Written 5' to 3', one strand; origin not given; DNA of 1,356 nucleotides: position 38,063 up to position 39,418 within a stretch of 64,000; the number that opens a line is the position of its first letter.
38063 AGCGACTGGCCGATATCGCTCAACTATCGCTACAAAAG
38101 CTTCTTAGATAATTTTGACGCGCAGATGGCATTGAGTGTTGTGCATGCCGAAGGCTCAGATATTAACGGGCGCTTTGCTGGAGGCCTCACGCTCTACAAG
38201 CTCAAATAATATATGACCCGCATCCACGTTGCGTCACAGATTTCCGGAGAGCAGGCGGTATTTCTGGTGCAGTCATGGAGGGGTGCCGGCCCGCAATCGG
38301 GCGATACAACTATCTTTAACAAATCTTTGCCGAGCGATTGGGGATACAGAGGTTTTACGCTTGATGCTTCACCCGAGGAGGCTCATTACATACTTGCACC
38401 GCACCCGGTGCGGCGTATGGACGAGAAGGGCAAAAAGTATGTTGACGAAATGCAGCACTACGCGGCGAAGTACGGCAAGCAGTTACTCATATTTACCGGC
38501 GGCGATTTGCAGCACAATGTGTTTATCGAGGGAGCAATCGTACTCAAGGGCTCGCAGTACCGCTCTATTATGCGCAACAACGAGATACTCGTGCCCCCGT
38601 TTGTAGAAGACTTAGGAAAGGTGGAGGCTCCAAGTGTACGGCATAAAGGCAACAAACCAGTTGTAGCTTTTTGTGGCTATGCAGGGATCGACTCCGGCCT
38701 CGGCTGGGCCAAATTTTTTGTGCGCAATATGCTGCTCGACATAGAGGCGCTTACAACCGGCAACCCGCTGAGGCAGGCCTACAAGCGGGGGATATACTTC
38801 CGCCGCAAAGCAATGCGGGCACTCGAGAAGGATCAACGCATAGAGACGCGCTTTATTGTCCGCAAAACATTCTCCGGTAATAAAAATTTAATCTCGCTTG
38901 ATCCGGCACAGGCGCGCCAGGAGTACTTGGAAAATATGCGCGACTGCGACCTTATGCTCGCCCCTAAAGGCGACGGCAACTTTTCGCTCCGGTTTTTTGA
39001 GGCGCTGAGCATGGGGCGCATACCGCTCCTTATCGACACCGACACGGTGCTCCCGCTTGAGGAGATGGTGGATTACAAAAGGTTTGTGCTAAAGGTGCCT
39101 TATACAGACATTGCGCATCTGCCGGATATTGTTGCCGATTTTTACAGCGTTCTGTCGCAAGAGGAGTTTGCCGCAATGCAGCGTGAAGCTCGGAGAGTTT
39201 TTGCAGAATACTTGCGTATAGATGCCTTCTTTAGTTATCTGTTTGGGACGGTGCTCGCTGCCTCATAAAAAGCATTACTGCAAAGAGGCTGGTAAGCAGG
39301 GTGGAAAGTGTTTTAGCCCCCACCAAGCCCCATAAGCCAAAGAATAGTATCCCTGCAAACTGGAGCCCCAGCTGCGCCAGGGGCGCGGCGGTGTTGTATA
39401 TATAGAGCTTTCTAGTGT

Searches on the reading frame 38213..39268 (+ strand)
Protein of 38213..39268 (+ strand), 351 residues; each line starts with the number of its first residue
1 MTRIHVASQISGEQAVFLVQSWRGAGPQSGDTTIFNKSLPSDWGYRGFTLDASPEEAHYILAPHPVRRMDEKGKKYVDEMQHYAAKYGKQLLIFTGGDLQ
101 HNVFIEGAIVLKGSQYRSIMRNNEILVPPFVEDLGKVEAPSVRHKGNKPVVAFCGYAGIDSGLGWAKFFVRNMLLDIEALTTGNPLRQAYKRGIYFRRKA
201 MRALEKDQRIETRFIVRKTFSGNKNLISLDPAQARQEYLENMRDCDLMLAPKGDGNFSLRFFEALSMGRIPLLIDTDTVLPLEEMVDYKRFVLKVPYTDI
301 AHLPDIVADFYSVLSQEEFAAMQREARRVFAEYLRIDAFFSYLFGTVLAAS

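Call 42: find_encoding_contigs(protein=window:38213-39268:+, flank=10000, max_places=1)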
Protein window:38213-39268:+ (351 aa): 2 contigs read that carry it; 1 place shown.
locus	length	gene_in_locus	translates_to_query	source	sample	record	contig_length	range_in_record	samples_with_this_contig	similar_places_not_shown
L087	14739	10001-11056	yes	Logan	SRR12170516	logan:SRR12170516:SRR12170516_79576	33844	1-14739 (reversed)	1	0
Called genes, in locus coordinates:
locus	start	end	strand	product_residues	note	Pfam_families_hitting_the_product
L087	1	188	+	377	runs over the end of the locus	PF13439:Glyco_transf_4, PF13579:Glyco_trans_4_4, PF00534:Glycos_transf_1, PF13692:Glyco_trans_1_4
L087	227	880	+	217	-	PF00551:Formyl_trans_N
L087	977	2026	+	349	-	PF01370:Epimerase, PF02719:Polysacc_synt_2, PF04321:RmlD_sub_bind, PF01073:3Beta_HSD, PF07993:NAD_binding_4, PF13460:NAD_binding_10 (weak), PF16363:GDP_Man_Dehyd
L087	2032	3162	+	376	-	PF00155:Aminotran_1_2, PF00266:Aminotran_5 (faint), PF01041:DegT_DnrJ_EryC1, PF01053:Cys_Met_Meta_PP (weak)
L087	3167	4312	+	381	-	PF13439:Glyco_transf_4, PF20706:GT4-conflict (weak), PF00534:Glycos_transf_1, PF13692:Glyco_trans_1_4, PF13524:Glyco_trans_1_2 (weak)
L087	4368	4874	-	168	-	PF00293:NUDIX (faint)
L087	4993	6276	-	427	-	PF08421:Methyltransf_13 (weak), PF13489:Methyltransf_23, PF08484:Methyltransf_14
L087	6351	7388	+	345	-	PF01370:Epimerase, PF04321:RmlD_sub_bind, PF16363:GDP_Man_Dehyd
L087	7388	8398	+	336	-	PF01370:Epimerase, PF04321:RmlD_sub_bind, PF16363:GDP_Man_Dehyd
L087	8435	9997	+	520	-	-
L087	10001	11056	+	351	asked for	PF03016:Exostosin_GT47, PF24785:RXYLT1_C (weak)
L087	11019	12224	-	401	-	PF01943:Polysacc_synt, PF13440:Polysacc_synt_3 (weak)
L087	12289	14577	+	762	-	PF04932:Wzy_C, PF13428:TPR_14 (faint), PF13432:TPR_16 (faint), PF12895:ANAPC3 (weak), PF13414:TPR_11 (weak), PF13424:TPR_12 (weak), PF21033:RMD1-3, PF14559:TPR_19 (weak), +4 more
